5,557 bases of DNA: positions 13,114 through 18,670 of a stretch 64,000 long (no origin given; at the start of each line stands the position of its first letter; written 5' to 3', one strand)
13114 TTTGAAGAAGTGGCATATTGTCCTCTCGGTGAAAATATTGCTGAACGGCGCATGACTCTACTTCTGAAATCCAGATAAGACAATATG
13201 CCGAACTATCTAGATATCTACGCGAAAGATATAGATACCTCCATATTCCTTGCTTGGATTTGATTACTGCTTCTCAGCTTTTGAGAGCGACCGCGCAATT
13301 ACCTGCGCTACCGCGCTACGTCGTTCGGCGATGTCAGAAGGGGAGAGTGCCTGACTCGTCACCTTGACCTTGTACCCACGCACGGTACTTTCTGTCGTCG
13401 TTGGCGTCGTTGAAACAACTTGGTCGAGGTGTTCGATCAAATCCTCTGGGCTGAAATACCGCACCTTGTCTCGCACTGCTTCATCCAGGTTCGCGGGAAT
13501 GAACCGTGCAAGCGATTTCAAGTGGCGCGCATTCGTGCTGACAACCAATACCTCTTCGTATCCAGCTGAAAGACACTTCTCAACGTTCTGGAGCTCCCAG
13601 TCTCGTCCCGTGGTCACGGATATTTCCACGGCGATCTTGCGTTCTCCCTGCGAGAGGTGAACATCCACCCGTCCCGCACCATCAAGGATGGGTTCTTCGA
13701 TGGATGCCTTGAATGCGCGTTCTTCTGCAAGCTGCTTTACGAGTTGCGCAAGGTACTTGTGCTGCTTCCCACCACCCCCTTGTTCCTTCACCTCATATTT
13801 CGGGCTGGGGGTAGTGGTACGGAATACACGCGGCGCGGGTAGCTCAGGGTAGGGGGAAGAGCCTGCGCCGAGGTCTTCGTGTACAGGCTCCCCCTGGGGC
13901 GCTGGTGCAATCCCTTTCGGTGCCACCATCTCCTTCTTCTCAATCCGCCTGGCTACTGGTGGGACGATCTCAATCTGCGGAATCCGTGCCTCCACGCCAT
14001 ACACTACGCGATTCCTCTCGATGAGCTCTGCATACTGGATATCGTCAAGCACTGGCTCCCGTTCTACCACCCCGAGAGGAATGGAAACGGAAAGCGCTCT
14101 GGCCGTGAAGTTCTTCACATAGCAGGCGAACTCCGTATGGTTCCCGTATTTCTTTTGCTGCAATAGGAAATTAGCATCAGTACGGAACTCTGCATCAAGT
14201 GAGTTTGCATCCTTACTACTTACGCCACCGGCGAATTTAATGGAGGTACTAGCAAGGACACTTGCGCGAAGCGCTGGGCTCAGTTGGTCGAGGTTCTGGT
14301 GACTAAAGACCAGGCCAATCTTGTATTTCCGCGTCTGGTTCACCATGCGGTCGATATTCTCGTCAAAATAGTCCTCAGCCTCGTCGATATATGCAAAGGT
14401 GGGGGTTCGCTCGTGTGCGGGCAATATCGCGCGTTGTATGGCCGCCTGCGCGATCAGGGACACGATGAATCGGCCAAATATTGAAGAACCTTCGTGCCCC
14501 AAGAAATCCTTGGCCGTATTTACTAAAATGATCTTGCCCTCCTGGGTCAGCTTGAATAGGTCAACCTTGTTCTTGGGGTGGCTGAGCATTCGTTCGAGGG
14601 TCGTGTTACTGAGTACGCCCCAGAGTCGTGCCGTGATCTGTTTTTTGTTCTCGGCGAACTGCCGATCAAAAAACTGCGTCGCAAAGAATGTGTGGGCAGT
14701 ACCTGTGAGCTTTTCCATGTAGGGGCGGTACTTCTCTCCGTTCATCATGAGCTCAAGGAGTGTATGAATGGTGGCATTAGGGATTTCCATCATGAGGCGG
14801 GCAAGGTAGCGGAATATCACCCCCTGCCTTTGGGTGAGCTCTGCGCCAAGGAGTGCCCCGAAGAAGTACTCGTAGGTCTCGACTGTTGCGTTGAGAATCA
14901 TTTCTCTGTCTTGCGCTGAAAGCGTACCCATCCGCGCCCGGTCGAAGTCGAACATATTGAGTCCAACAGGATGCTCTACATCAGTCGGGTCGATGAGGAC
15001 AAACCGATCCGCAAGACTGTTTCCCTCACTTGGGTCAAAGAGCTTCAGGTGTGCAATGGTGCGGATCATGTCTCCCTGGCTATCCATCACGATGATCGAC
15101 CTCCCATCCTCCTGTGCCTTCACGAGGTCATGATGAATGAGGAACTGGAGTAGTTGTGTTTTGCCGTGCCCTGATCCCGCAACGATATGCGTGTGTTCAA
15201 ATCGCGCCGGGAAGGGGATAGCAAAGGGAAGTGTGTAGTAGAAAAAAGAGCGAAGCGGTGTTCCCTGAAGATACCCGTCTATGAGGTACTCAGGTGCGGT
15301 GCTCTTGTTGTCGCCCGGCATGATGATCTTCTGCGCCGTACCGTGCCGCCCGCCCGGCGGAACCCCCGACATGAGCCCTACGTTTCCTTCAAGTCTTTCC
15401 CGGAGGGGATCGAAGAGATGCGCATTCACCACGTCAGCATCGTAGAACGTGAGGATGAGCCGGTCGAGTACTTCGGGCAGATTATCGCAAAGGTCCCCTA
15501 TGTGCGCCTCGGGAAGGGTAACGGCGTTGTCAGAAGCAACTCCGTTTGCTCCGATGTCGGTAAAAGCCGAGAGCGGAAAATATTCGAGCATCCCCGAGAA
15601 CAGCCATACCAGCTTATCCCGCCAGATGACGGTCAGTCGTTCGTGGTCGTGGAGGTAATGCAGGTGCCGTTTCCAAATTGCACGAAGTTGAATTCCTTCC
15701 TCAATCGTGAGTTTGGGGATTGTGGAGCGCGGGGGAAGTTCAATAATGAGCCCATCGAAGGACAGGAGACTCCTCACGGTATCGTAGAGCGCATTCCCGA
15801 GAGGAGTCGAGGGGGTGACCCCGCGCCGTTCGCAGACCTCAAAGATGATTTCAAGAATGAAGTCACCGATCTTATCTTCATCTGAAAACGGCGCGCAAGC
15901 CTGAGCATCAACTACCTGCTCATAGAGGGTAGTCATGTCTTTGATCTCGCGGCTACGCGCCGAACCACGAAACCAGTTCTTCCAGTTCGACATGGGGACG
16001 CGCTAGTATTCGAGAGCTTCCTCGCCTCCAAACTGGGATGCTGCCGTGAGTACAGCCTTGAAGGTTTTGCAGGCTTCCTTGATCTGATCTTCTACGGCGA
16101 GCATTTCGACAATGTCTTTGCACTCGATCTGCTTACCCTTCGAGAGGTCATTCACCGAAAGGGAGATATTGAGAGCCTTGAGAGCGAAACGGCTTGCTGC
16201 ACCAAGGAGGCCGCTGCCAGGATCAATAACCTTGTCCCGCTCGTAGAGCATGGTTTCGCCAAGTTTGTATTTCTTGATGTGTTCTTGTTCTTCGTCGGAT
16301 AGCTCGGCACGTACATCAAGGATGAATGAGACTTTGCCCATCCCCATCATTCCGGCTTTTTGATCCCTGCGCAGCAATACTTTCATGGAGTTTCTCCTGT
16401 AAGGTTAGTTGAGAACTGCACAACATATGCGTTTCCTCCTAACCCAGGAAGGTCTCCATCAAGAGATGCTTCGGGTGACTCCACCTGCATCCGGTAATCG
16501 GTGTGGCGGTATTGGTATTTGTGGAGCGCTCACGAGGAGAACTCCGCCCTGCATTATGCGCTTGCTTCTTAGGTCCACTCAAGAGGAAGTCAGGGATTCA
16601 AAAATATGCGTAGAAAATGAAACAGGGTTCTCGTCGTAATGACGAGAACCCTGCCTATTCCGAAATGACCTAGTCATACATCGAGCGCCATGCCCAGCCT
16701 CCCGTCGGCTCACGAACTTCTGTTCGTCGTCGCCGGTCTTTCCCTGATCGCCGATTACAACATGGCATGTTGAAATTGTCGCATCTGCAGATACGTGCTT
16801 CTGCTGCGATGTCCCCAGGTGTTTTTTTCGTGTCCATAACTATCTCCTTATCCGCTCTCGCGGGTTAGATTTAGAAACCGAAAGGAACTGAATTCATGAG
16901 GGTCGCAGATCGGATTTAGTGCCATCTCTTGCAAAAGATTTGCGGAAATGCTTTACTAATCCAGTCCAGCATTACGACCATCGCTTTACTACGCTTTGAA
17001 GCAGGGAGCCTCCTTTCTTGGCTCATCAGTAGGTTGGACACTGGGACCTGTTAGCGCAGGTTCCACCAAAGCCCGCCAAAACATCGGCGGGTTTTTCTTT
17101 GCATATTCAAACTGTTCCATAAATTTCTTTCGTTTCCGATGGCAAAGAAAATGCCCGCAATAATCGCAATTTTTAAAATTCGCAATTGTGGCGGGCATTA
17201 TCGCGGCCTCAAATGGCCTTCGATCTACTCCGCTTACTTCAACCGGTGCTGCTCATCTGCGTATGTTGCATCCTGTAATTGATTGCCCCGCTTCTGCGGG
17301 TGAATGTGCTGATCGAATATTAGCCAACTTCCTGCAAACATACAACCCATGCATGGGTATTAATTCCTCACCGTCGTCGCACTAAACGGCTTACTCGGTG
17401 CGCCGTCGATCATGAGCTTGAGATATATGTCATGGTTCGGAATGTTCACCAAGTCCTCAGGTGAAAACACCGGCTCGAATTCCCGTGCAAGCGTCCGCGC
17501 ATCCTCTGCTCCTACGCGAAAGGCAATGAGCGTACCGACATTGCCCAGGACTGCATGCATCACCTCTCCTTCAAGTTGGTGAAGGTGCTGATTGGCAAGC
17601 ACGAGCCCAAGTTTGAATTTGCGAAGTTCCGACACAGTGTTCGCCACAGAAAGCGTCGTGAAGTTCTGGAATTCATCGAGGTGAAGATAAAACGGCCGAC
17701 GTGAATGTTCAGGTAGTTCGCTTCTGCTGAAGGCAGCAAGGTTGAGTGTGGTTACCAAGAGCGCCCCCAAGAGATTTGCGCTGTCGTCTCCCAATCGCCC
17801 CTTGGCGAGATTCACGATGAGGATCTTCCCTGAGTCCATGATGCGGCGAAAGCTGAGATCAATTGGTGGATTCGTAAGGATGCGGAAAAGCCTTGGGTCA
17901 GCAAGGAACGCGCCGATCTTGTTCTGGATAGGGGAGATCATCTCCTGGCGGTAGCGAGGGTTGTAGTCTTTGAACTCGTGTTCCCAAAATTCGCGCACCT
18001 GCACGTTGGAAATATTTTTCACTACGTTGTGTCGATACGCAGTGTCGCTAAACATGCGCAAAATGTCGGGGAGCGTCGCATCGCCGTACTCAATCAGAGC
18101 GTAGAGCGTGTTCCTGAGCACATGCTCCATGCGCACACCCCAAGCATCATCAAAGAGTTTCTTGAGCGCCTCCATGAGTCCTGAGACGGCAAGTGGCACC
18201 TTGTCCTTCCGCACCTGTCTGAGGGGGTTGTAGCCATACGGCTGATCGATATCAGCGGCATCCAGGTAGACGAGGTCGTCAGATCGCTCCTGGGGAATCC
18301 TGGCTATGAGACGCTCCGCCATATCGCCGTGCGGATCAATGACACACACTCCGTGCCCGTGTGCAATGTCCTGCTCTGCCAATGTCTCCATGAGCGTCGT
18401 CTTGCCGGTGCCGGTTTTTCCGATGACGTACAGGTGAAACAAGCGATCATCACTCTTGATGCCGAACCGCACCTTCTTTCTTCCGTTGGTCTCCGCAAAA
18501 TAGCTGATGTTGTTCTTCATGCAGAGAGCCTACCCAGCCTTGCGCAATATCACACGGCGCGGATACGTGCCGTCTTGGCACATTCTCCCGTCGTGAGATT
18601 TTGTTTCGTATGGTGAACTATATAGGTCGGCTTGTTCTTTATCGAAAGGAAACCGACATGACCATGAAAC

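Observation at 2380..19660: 17-kb GC-rich integrative element packed with secreted effectors in an AT-rich small genome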

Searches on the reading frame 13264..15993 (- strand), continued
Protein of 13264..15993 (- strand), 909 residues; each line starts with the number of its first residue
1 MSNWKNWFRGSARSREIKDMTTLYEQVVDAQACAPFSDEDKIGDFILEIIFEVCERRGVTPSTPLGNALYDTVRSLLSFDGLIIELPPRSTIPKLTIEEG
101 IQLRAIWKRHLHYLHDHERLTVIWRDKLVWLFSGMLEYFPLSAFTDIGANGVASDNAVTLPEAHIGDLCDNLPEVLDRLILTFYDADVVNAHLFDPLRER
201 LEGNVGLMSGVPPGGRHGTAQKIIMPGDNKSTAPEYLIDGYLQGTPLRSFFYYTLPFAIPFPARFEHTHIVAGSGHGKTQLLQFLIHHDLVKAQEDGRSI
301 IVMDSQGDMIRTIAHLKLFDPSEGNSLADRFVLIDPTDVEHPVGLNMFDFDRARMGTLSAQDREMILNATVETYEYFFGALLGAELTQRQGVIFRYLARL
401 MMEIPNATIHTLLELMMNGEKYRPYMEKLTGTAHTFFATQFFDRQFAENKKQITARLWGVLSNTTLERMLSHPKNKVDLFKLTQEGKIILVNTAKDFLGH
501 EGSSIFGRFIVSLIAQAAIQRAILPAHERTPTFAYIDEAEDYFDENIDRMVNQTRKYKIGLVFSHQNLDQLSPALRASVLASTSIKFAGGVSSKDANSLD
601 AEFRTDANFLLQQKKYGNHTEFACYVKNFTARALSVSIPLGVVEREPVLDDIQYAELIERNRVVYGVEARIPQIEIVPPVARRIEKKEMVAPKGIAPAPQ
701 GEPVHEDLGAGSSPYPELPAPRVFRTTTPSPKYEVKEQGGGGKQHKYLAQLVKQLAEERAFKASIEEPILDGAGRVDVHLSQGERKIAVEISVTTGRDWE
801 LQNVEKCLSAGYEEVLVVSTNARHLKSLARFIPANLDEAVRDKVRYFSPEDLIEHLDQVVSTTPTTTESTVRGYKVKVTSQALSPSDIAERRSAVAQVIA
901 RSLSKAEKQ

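Call 85: search_protein_families(library=phrogs, proteins=[window:13264-15993:-], max_evalue=0.001)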
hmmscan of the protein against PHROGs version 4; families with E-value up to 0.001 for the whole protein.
window:13264-15993:- (909 aa): 3 families
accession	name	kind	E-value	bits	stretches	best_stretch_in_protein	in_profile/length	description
phrog_5156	-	unknown function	3.4e-25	89.3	1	270-602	416-733/824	-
phrog_7035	-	unknown function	7.7e-07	28.8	1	483-575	445-546/969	-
phrog_2666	-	head and packaging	0.00038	20.3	0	526-611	417-505/555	terminase large subunit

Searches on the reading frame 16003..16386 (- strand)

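Call 6: search_protein_families(library=pfam, proteins=[window:16003-16386:-], max_evalue=0.01)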
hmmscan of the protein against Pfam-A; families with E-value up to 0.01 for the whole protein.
window:16003-16386:- (127 aa): 0 families

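Call 40: search_protein_families(library=padloc, proteins=[window:16003-16386:-], max_evalue=0.01)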
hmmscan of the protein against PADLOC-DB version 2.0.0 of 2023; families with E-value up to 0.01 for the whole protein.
window:16003-16386:- (127 aa): 0 families

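Call 70: search_protein_families(library=pfam, proteins=[window:16003-16386:-], max_evalue=1)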
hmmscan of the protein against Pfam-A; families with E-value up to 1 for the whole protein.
window:16003-16386:- (127 aa): 1 family
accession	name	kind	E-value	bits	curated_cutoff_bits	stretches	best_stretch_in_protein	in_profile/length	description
PF17427.7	Phi29_Phage_SSB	-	0.12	13.1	25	1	77-116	32-71/123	Phage Single-stranded DNA-binding protein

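Call 85: search_protein_families(library=phrogs, proteins=[window:16003-16386:-], max_evalue=0.001)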
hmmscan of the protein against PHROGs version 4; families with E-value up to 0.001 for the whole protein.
window:16003-16386:- (127 aa): 0 families

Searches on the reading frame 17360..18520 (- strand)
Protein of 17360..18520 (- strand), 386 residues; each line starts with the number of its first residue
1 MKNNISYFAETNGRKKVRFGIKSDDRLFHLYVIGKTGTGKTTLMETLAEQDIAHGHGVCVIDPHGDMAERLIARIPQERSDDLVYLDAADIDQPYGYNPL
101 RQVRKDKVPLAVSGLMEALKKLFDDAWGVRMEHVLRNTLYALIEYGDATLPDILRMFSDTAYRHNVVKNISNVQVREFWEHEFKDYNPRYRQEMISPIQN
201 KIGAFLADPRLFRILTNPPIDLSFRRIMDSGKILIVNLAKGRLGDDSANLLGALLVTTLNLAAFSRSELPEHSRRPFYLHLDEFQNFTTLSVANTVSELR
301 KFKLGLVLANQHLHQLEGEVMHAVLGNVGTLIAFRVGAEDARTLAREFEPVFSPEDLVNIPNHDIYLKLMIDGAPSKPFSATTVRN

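Call 6: search_protein_families(library=pfam, proteins=[window:17360-18520:-], max_evalue=0.01)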
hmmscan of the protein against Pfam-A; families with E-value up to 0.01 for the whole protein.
window:17360-18520:- (386 aa): 11 families
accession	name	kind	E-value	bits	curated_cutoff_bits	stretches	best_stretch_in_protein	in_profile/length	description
PF10412.15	TrwB_AAD_bind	-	6.7e-12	45.4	20.5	1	29-341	17-315/387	Type IV secretion-system coupling protein DNA-binding domain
PF01935.23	DUF87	-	1.2e-10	42.3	23.2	1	29-240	25-203/220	Helicase HerA, central domain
PF13401.12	AAA_22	-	1.6e-05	25.7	27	1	30-83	8-62/130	AAA domain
PF02534.20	T4SS-DNA_transf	-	1.6e-05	24.4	20.1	1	28-318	45-346/468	Type IV secretory system Conjugative DNA transfer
PF13191.12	AAA_16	-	0.00012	23.1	32.6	1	29-66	26-62/167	AAA ATPase domain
PF13604.12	AAA_30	-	0.00015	22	27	1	31-72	22-63/191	AAA domain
PF12696.13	TraG-D_C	-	0.00018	21.9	22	1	276-341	1-69/126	TraM recognition site of TraD and TraG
PF25199.1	nSTAND_NTPase5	-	0.00082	19.7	34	1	28-92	42-108/145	Novel STAND NTPase 5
PF05872.18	HerA_C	-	0.003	16.7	22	1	29-68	23-62/502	Helicase HerA-like C-terminal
PF20720.3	nSTAND3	-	0.0055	16.9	27.2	0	30-72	20-61/155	Novel STAND NTPase 3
PF03205.20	MobB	-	0.0084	16.4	26.6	0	30-65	2-37/133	Molybdopterin guanine dinucleotide synthesis protein B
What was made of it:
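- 17360..18520 (-): 386-aa soluble TrwB/TraD/VirD4-like ATPase. TrwB_AAD_bind E = 7e-12, DUF87, TraG-D_C (call 6).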

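Call 39: search_protein_families(library=ncbifam, proteins=[window:17360-18520:-], max_evalue=0.01)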
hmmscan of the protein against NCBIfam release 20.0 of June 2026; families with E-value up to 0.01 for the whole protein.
window:17360-18520:- (386 aa): 11 families
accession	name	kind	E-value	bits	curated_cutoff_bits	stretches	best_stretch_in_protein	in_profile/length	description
TIGR03743.1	SXT_TraD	subfamily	1.7e-13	50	366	1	21-101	169-252/636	conjugative transfer system coupling protein TraD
NF045973.1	conju_CD1115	equivalog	1.2e-09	37.6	250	1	24-120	21-119/442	VirD4-like conjugal transfer protein, CD1115 family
TIGR03754.1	conj_TOL_TraD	equivalog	2.3e-09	36.4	647.55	1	20-67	173-220/643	type IV conjugative transfer system coupling protein TraD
NF053655.1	CedD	equivalog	4.1e-09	35.6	600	1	11-72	205-266/527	DNA-translocating ATPase CedD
NF041447.1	TrbC_conju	equivalog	6.6e-07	28.1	800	0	21-64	123-166/685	F-type conjugative transfer protein TrbC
TIGR00929.1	VirB4_CagE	subfamily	9.9e-07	27.4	643.1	1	29-62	439-473/792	VirB4 family type IV secretion/conjugal transfer ATPase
TIGR02759.1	TraD_Ftype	equivalog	1.9e-05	23.6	521.35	0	253-336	385-473/566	type IV conjugative transfer system coupling protein TraD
NF045975.1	VirB4_plasma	equivalog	0.00028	18.7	590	1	29-64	517-552/894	Mbov_0397 family ICE element conjugal transfer ATPase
NF041017.1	DNA_import_CedB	equivalog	0.00034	19.3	700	1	28-74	276-323/590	DNA import protein CedB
NF000355.4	ribo_prot_ABC_F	equivalog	0.0031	16.5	380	1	15-60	330-371/499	ribosomal protection-like ABC-F family protein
TIGR03420.1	DnaA_homol_Hda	equivalog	0.0085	15.6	194.8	0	29-90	40-100/226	DnaA regulatory inactivator Hda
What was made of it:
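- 17360..18520 (-): NCBIfam TraD/CedD-like (call 39).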

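Call 40: search_protein_families(library=padloc, proteins=[window:17360-18520:-], max_evalue=0.01)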
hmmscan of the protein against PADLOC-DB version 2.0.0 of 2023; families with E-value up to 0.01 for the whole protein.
window:17360-18520:- (386 aa): 8 families
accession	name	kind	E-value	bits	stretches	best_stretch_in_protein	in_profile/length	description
PDLC04140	mad8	-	1.7e-18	65.2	1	29-360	29-279/314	mads_8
PDLC01055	HerA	-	4.3e-06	23.8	1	28-199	158-330/532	Type III coevolved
PDLC04103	HerA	-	0.00018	18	0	26-67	169-212/579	-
PDLC04105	HerA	-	0.00087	16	0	29-70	168-210/576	-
PDLC02684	DndH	-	0.0015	14.1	1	11-146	1349-1489/1715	DndH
PDLC05065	PDC-S68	-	0.0017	14.2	1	32-66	625-659/1221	-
PDLC04106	HerA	-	0.0047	13.5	0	296-350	545-595/667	-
PDLC03841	LeoBC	-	0.0057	13.8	0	30-53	80-103/601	-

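Call 64: search_dna_similar(query=window:17360-18520:-, collection=plasmids, mode=protein, max_rows=12)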
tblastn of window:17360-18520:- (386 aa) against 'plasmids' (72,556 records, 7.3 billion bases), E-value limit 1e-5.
Records with a match: 223; places in all: 233; records where one place covers at least 80% of the query: 203.
Best place of each record, by identity: <60% 223.
By first word of the organism name: Streptomyces 78; Bacillus 19; Clostridium 18; Natrinema 12; Sulfolobus 11; Haladaptatus 8; Staphylococcus 7; Bradyrhizobium 5; Halalkalicoccus 5; Halomontanus 4; and 41 more.
By predicted mobility (MOB-suite, as given by PLSDB): non-mobilizable 198; mobilizable 13; conjugative 12.
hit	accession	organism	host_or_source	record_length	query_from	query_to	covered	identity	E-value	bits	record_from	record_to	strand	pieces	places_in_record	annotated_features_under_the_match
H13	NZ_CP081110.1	Sulfitobacter mediterraneus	-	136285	3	381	98%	46.3%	2e-104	345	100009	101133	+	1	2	type IV secretion system DNA-binding domain-containing protein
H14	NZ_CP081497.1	Streptomyces sp. BHT-5-2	whole organism,plant soil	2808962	9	383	97%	31.9%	1e-44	172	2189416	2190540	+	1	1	none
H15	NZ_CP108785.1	Embleya sp. NBC_00888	-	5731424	19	383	95%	32.0%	5e-49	184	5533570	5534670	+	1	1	none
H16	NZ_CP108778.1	Embleya sp. NBC_00896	-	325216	3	384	99%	29.0%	8e-47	178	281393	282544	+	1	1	type IV secretory system conjugative DNA transfer family protein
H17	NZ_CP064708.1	Bradyrhizobium sp. 131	Acmispon strigosus,cell culture,root ...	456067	18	378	94%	29.8%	7e-42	164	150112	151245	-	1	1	type IV secretion system DNA-binding domain-containing protein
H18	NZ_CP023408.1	Streptomyces fungicidicus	Pig,cell culture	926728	21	380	93%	29.1%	1e-26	119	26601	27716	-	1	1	type IV secretion system DNA-binding domain-containing protein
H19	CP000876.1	Herpetosiphon aurantiacus DSM 785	-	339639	15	373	93%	29.1%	2e-29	127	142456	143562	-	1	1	hypothetical protein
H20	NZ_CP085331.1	Haladaptatus salinisoli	cell culture,saline soil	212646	7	383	98%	27.4%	1e-25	116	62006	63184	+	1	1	type IV secretion system DNA-binding domain-containing protein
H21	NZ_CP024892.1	Rhodococcus ruber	cell culture,activated sludge from ...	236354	8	386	98%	26.8%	2e-34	142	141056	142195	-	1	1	DUF87 domain-containing protein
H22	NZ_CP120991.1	Streptomyces sp. Alt1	-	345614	1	379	98%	26.7%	7e-14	81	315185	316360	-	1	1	ATP/GTP-binding protein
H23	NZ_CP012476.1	Shouchella clausii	-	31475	28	379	91%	28.6%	2e-28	124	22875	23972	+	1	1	DUF87 domain-containing protein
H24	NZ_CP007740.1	Bacillus methanolicus MGA3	soil sample, enrichment culture ...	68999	28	379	91%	28.3%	2e-29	127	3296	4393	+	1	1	DUF87 domain-containing protein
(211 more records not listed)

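Call 68: get_annotated_region(hit=H13, flank=8000)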
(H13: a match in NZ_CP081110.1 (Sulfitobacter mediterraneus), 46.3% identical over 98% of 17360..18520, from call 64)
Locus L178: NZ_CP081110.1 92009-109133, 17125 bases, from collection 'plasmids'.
description: Sulfitobacter mediterraneus strain M342 plasmid unnamed1, complete sequence
organism: Sulfitobacter mediterraneus (NCBI taxid 83219)
taxonomy: Bacteria; Pseudomonadota; Alphaproteobacteria; Rhodobacterales; Roseobacteraceae; Sulfitobacter; Sulfitobacter mediterraneus
host: -; source: -; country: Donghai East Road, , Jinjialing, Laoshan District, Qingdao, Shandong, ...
typing (MOB-suite, as given by PLSDB): non-mobilizable
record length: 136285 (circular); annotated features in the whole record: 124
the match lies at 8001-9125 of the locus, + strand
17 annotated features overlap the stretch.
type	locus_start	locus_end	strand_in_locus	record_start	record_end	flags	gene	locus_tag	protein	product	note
CDS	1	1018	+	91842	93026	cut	repA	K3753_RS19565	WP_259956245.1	plasmid partitioning protein RepA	-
CDS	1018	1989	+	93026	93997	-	repB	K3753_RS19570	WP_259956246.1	plasmid partitioning protein RepB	-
CDS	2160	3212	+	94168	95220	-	-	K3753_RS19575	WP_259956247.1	helix-turn-helix domain-containing protein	-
CDS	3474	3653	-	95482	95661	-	-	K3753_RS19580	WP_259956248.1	hypothetical protein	-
CDS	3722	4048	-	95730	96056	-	-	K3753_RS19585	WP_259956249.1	hypothetical protein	-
CDS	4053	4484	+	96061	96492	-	-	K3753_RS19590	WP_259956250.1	hypothetical protein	-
CDS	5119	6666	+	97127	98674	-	-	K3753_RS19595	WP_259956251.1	recombinase family protein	GO:0006310 - DNA recombination [Evidence IEA]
CDS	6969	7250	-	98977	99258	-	-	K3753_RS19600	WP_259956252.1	hypothetical protein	-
CDS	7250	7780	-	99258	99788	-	-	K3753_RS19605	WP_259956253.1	DUF3768 domain-containing protein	-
CDS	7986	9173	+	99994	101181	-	-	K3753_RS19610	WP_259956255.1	type IV secretion system DNA-binding domain-containing protein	-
CDS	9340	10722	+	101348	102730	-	-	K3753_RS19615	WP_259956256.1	transposase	GO:0006313 - DNA transposition [Evidence IEA]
CDS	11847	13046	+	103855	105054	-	-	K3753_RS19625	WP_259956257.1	IS91 family transposase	-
CDS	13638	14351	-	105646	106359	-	-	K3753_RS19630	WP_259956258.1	alpha/beta hydrolase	-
CDS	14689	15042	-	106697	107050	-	-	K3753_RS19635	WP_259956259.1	hypothetical protein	-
CDS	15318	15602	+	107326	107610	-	-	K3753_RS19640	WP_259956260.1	hypothetical protein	-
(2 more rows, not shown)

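Call 83: search_solved_structures(query=A2, max_evalue=0.1)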
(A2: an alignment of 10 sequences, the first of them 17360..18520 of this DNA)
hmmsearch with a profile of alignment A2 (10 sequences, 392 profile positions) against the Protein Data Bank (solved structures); distinct sequences matched with E-value up to 0.1: 9.
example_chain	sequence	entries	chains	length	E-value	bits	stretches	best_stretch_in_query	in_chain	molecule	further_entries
1gl6_A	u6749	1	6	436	2.1e-07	33.3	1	30-73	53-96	ATPASE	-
1e9r_A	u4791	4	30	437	2.2e-07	33.3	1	30-73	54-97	CONJUGAL TRANSFER PROTEIN TRWB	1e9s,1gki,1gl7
6sz9_A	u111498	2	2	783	5.2e-06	28.8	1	13-121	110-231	IcmO (DotL)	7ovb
8wiv_A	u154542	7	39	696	0.00096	21.3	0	291-340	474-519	Helicase HerA central domain-containing protein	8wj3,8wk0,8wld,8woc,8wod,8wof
7nhl_0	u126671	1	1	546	0.0016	20.5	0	21-67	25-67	Lincosamide-streptogramin A resistance protein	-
6ha8_V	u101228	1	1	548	0.0072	18.4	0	32-60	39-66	Nucleotide-binding protein ExpZ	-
8xau_A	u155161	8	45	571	0.035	16.2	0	294-360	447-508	ATP-binding protein | HerA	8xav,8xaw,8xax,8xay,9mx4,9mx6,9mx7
9x1l_A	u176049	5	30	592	0.051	15.6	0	31-71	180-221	DNA helicase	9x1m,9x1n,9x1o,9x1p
9kwf_B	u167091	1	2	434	0.08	15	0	16-81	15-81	Putative deoxyribonuclease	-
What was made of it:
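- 17360..18520 (-): The family profile matches TrwB at 2e-7 and DotL (call 83).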

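Call 85: search_protein_families(library=phrogs, proteins=[window:17360-18520:-], max_evalue=0.001)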
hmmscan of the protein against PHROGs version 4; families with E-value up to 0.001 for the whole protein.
window:17360-18520:- (386 aa): 3 families
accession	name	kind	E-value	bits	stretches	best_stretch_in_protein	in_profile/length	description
phrog_5156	-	unknown function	1.1e-55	190.1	1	12-381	395-767/824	-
phrog_7035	-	unknown function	2.2e-14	53.8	2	229-348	446-570/969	-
phrog_2666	-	head and packaging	9.1e-07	28.9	1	28-73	322-367/555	terminase large subunit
